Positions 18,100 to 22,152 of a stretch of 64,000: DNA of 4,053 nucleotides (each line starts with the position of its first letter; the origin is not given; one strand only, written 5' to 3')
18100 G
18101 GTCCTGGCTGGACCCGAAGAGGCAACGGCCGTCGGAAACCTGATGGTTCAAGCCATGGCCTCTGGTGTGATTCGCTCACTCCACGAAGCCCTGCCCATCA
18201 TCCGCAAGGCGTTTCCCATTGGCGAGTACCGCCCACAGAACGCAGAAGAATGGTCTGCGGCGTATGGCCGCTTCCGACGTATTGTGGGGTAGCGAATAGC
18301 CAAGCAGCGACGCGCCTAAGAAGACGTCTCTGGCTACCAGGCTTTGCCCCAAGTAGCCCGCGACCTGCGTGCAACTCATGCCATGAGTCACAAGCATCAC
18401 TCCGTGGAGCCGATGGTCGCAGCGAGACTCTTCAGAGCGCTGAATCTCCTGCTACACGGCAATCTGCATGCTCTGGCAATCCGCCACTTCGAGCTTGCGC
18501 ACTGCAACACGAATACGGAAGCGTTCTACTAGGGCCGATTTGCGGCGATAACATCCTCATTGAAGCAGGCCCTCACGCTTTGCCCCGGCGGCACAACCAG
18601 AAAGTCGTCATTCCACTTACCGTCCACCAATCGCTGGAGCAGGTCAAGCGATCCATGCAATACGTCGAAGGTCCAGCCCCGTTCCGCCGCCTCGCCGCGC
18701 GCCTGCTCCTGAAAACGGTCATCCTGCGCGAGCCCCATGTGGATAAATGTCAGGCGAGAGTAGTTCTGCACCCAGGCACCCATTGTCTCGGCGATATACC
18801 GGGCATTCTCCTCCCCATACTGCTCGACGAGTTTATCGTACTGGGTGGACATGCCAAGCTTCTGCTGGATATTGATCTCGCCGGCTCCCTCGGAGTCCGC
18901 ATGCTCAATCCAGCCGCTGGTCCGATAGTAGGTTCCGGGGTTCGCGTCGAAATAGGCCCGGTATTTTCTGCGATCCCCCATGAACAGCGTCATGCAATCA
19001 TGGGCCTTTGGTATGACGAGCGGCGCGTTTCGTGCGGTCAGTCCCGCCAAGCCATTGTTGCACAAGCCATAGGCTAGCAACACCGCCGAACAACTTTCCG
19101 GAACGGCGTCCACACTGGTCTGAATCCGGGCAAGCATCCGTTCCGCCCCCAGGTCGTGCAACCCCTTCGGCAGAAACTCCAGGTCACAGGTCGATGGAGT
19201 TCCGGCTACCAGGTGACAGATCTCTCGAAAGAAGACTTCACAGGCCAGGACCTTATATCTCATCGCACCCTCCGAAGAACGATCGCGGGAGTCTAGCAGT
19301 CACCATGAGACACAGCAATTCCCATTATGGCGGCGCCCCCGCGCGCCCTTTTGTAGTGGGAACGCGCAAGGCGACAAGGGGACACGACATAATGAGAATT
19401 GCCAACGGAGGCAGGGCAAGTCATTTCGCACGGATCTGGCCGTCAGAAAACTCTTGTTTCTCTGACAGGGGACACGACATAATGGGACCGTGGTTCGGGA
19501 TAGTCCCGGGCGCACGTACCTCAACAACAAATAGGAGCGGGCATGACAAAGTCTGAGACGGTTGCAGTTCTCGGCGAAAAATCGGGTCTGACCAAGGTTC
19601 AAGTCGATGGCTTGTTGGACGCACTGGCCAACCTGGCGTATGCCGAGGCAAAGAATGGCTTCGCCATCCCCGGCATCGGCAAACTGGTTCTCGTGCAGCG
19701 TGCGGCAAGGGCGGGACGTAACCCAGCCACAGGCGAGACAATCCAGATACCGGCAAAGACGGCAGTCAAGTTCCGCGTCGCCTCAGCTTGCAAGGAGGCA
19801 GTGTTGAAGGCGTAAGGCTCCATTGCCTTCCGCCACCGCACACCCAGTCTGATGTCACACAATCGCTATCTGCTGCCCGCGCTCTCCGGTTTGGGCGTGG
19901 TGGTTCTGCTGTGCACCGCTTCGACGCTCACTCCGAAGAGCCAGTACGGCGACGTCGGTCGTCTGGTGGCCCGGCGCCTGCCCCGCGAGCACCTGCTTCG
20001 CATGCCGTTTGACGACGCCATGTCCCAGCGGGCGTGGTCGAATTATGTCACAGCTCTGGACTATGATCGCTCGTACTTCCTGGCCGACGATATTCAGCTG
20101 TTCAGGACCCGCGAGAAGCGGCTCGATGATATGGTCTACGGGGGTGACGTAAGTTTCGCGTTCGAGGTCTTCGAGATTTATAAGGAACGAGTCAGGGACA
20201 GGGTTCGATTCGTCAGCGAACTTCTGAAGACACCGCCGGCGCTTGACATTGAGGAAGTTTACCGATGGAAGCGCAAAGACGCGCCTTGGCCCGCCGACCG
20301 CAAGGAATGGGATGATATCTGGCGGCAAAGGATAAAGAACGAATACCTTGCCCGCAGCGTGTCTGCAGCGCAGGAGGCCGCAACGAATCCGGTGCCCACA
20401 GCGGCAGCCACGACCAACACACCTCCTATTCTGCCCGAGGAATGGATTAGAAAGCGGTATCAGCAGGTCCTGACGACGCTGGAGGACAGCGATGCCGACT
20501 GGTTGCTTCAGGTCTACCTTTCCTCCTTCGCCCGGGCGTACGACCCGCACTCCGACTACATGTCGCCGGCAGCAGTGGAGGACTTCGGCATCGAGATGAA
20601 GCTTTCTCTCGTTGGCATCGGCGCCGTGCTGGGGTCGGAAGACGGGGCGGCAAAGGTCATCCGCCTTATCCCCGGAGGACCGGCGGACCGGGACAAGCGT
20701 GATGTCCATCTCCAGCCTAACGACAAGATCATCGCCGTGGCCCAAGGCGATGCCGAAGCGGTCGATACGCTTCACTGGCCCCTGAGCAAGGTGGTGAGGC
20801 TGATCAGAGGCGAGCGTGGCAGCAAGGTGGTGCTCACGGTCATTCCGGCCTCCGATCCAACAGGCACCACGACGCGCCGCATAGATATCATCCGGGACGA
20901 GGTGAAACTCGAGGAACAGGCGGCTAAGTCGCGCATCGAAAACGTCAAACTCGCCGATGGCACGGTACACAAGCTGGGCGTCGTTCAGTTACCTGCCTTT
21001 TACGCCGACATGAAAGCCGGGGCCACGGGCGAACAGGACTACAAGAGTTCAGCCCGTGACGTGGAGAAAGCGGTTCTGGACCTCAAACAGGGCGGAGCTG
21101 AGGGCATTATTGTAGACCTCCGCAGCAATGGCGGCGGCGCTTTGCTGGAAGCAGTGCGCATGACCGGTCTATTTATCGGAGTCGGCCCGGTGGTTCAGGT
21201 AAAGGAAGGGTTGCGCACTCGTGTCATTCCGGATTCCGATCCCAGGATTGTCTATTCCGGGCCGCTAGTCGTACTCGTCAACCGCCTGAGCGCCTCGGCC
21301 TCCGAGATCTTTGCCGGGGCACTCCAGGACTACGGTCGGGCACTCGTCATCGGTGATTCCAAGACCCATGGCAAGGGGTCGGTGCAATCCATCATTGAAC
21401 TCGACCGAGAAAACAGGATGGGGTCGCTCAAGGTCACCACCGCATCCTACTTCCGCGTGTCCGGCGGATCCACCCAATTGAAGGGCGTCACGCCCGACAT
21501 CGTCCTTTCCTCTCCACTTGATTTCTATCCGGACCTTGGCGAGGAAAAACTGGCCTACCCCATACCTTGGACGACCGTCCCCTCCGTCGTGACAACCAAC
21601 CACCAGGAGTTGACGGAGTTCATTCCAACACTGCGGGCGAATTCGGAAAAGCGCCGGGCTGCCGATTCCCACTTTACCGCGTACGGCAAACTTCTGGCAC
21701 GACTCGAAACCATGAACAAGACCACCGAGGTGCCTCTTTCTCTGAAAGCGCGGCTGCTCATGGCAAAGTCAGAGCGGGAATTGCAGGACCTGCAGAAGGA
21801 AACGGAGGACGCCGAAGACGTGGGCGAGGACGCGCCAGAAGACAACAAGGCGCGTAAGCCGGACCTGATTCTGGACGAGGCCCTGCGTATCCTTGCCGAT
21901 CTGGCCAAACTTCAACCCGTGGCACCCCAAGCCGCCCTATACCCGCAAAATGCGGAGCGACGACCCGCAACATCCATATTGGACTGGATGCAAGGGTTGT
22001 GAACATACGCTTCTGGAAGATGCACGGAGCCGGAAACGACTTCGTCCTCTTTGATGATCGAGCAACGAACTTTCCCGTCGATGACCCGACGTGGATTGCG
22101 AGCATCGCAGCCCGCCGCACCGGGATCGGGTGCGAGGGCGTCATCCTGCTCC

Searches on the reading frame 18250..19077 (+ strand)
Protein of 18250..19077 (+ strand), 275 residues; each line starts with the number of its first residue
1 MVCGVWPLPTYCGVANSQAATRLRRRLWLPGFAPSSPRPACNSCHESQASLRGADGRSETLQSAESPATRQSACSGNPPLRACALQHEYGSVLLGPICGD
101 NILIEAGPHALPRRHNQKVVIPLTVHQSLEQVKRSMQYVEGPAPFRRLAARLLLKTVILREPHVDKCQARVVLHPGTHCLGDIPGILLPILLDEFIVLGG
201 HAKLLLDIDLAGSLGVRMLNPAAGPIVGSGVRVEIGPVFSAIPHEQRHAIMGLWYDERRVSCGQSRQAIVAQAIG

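Call 17: search_protein_families(library=pfam, proteins=[window:18250-19077:+], max_evalue=0.001)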
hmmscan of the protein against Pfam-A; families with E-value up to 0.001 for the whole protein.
window:18250-19077:+ (275 aa): 0 families

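Call 48: search_protein_families(library=pfam, proteins=[window:18250-19077:+], max_evalue=5)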
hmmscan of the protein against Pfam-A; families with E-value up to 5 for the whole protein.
window:18250-19077:+ (275 aa): 1 family
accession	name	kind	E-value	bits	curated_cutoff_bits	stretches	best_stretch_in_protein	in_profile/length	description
PF13638.12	PIN_4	-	0.12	13.1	21.9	1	108-146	12-46/132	PIN domain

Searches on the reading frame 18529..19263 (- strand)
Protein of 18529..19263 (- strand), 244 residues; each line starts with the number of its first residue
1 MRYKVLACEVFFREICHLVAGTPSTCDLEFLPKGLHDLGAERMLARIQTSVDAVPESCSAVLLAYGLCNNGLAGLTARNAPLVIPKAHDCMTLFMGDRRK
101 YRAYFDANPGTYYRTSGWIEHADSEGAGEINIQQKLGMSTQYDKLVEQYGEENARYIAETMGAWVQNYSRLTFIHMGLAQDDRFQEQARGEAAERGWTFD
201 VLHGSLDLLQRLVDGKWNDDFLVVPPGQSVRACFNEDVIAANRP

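Call 50: search_protein_families(library=pfam, proteins=[window:18529-19263:-], max_evalue=0.01)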
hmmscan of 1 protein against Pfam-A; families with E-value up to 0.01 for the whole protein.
window:18529-19263:- (244 aa): 1 family
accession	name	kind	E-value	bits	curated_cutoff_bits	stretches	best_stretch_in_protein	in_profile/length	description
PF07796.16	DUF1638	-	1.2e-37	129.7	27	1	30-212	1-160/161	Protein of unknown function (DUF1638)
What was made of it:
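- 18529..19263 (-): DUF1638 protein (244 aa), a family genetically tied to split methionine synthase function in Phaeobacter. It lies 11 kb from the locus and is not in an operon with it. PF07796 E 1.2e-37 (call 50).
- Checked: DUF1638: 18529..19263(-), PF07796, E 1.2e-37 (call 50).
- DUF1638, cofit with that system, is present in the window (call 50).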

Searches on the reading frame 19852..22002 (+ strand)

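Call 17: search_protein_families(library=pfam, proteins=[window:19852-22002:+], max_evalue=0.001)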
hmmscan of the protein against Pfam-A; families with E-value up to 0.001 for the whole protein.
window:19852-22002:+ (716 aa): 3 families
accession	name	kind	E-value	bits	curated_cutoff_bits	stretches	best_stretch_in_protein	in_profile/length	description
PF17804.6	TSP_NTD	-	1.7e-50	172.3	26.4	1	40-239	2-187/188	Tail specific protease N-terminal domain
PF03572.23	Peptidase_S41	-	4.7e-43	147.1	24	1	374-551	1-164/165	Peptidase family S41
PF11818.13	DUF3340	-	5.1e-18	66.1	28.6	1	561-685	5-154/155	C-terminal domain of tail specific protease (DUF3340)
